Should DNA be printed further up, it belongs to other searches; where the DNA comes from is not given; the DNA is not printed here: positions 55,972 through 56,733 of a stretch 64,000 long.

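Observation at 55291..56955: Double-receiver protein with a recently duplicated 140-aa Cys4 / lysine-rich / PFD-EVA-VTG-EY module: possible redox- or metal-sensing phospho-relay component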

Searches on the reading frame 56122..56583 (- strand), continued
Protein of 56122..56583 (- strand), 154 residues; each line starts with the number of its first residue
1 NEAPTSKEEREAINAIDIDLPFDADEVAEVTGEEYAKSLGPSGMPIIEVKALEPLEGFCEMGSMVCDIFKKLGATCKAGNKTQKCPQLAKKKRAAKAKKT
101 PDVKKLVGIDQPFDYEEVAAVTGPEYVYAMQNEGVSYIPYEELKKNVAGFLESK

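Call 79: find_homologous_proteins(query=P0178, max_evalue=0.00001)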
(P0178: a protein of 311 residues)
Query P0178 (311 aa): 54 proteins with E <= 0.00001 among 8000 candidates.
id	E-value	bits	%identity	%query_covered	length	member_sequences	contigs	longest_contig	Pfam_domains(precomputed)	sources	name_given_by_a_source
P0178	1.0e-220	750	100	100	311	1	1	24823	-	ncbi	ncbi:MAG: hypothetical protein P8012_11515 [Desulfobacterales bacterium]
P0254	5.3e-162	557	97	78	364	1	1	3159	PF01597.26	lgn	-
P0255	1.6e-132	460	79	78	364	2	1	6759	PF01597.26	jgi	jgi:glycine cleavage system H lipoate-binding protein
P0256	1.9e-129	450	79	78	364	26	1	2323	PF01597.26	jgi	jgi:glycine cleavage system H lipoate-binding protein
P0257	4.0e-129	449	77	76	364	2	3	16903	PF01597.26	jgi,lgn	jgi:glycine cleavage system H lipoate-binding protein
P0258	4.5e-126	439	75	78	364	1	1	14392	PF01597.26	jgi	jgi:glycine cleavage system H lipoate-binding protein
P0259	1.6e-123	430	76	76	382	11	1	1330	PF01597.26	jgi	jgi:glycine cleavage system H lipoate-binding protein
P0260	3.7e-119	416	68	85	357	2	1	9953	PF01597.26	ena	-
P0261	1.7e-117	410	72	76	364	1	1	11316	PF01597.26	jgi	jgi:glycine cleavage system H lipoate-binding protein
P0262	3.3e-117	410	74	76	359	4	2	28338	PF01597.26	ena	-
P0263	5.2e-116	406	71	78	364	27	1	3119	PF01597.26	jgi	-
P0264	1.4e-115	404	75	72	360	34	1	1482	PF01597.26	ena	-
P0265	6.6e-115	402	67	82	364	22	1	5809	PF01597.26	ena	-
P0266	3.8e-114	399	76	68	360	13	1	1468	PF01597.26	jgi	-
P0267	1.9e-113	397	70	76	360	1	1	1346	PF01597.26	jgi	jgi:glycine cleavage system H lipoate-binding protein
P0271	4.2e-110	386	71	76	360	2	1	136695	PF01597.26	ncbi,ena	-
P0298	3.2e-89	318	55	72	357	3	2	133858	PF01597.26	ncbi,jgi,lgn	jgi:glycine cleavage system H lipoate-binding protein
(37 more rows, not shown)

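Call 80: find_encoding_contigs(protein=P0271, flank=9000, max_places=1)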
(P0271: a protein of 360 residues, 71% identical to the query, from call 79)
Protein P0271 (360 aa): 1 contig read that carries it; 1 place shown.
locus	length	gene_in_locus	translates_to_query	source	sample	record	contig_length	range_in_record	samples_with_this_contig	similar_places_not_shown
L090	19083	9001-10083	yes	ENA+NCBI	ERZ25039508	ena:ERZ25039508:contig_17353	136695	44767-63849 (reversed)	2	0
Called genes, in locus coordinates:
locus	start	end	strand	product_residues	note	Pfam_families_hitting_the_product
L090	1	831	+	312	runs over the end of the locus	PF00698:Acyl_transf_1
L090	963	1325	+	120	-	PF21157:DksA_N, PF01258:zf-dskA_traR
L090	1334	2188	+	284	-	PF02811:PHP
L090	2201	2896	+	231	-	PF22935:RM44_endonuclase, PF14622:Ribonucleas_3_3, PF00636:Ribonuclease_3, PF00035:dsrm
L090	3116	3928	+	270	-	PF04055:Radical_SAM, PF16199:Radical_SAM_C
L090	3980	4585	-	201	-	PF12654:DUF3786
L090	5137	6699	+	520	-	PF08448:PAS_4, PF13426:PAS_9, PF00512:HisKA, PF02518:HATPase_c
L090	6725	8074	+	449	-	PF00072:Response_reg, PF00158:Sigma54_activat, PF14532:Sigma54_activ_2, PF00004:AAA (weak), PF07726:AAA_3 (weak), PF07728:AAA_5, PF25601:AAA_lid_14, PF02954:HTH_8, +1 more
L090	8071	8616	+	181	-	PF07998:Peptidase_M54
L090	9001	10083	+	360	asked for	PF01597:GCV_H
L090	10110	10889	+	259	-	PF01597:GCV_H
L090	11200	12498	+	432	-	PF01590:GAF, PF13185:GAF_2, PF13492:GAF_3 (weak), PF00512:HisKA, PF02518:HATPase_c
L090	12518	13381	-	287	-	PF02754:CCG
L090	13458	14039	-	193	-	PF13183:Fer4_8, PF13237:Fer4_10 (faint), PF13187:Fer4_9, PF13534:Fer4_17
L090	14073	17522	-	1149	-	PF13450:NAD_binding_8 (weak), PF13187:Fer4_9, PF00037:Fer4 (weak), PF12838:Fer4_7, PF00072:Response_reg, PF07992:Pyr_redox_2, PF12838:Fer4_7, PF13237:Fer4_10, +20 more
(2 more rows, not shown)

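Call 81: find_encoding_contigs(protein=P0298, flank=9000, max_places=1)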
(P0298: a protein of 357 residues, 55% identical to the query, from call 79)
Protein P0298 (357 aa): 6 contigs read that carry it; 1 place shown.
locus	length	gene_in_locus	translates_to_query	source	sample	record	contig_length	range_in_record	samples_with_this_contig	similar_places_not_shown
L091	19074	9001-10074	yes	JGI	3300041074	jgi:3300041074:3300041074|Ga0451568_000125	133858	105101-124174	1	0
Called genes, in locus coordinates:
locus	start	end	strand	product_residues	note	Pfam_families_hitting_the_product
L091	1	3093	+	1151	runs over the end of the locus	PF12831:FAD_oxidored (weak), PF13450:NAD_binding_8 (weak), PF00037:Fer4 (weak), PF12837:Fer4_6 (weak), PF12838:Fer4_7, PF13187:Fer4_9, PF00072:Response_reg, PF13237:Fer4_10, +19 more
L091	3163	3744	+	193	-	PF13183:Fer4_8, PF13187:Fer4_9, PF13534:Fer4_17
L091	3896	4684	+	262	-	PF02754:CCG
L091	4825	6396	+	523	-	PF00989:PAS (weak), PF08448:PAS_4, PF13426:PAS_9, PF00512:HisKA, PF02518:HATPase_c, PF14501:HATPase_c_5 (weak)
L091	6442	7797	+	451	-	PF00072:Response_reg, PF00158:Sigma54_activat, PF14532:Sigma54_activ_2, PF07724:AAA_2 (weak), PF07728:AAA_5, PF25601:AAA_lid_14, PF02954:HTH_8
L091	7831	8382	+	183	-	PF07998:Peptidase_M54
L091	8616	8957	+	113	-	-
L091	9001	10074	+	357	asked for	PF01597:GCV_H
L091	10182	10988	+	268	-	PF01597:GCV_H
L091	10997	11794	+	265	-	PF01597:GCV_H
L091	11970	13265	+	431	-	PF01590:GAF, PF13185:GAF_2, PF13492:GAF_3 (weak), PF00512:HisKA, PF02518:HATPase_c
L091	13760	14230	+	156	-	PF00072:Response_reg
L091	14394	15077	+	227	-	PF01553:Acyltransferase (weak)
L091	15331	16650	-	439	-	PF00270:DEAD, PF00271:Helicase_C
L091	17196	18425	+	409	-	PF03453:MoeA_N, PF00994:MoCF_biosynth, PF03454:MoeA_C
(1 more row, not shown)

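Call 86: find_related_loci(query=A6, collection=metagenome_contigs, flank=10000)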
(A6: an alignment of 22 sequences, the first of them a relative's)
Query A6 (360 aa) in metagenome_contigs; peptide patterns used: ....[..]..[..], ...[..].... (x = any residue, [..] = any of these).
242 stretches matched a pattern; 187 encode a relative of the query (tblastn E <= 1e-3); the best 80 are kept; 79 distinct loci.
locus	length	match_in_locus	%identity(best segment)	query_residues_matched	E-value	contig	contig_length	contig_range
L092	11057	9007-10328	87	1-359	0e+0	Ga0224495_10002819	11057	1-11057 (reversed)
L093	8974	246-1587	85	1-360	0e+0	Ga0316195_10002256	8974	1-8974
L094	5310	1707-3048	85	1-360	0e+0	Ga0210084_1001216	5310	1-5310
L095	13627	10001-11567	87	1-360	0e+0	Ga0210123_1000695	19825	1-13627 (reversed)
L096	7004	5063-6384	87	1-359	0e+0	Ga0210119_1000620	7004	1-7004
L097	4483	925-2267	86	1-360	0e+0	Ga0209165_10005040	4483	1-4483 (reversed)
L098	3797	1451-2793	82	1-359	0e+0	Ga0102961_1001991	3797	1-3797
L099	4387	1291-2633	82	1-359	0e+0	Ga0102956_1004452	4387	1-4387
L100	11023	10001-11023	88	1-341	0e+0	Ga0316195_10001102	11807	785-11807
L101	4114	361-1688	84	1-359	0e+0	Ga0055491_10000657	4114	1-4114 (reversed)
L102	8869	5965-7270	78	5-359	0e+0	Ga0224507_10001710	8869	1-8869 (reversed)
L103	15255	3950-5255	78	5-359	0e+0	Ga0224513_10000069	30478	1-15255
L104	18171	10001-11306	78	5-359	0e+0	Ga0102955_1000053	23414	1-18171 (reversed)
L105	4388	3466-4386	85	15-321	0e+0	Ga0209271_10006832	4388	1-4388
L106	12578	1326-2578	77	7-360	0e+0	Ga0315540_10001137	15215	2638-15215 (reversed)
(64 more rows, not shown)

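Call 89: search_protein_families(library=pfam, alignment_id=A4, max_evalue=1)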
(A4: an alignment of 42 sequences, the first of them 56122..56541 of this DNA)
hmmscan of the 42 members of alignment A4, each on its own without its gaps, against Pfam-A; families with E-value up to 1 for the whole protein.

A. member 1, window:56122-56541:- (140 aa): 0 families

B. families by the number of members that match (of 42 scanned): 15 families
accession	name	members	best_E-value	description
PF12606.13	RELT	2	0.033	Tumour necrosis factor receptor superfamily member 19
PF14581.11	SseB_C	1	0.0035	SseB protein C-terminal domain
PF17904.7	KH_9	1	0.028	FMRP KH0 domain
PF21042.2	Stu2_CTS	1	0.054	Stu2, C-terminal segment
PF19994.4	GASH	1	0.065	GTPase-associated system helical domain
PF24245.1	INO80F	1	0.072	INO80 complex subunit F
PF02946.19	GTF2I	1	0.13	GTF2I-like repeat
PF18586.7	zf-CCCH_7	1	0.13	Chromatin remodeling factor Mit1 C-terminal Zn finger 1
PF16554.10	OAM_dimer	1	0.15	Dimerisation domain of d-ornithine 4,5-aminomutase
PF21807.2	PfEMP1_CIDRalpha1_dom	1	0.15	PfEMP1 protein, CIDRalpha1 domain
PF17862.7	AAA_lid_3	1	0.16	AAA+ lid domain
PF00642.30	zf-CCCH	1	0.2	Zinc finger C-x8-C-x5-C-x3-H type (and similar)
PF02128.21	Peptidase_M36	1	0.21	Fungalysin metallopeptidase (M36)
PF04270.18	Strep_his_triad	1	0.22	Streptococcal histidine triad protein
PF18010.7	HTH_49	1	0.24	Cry35Ab1 HTH C-terminal domain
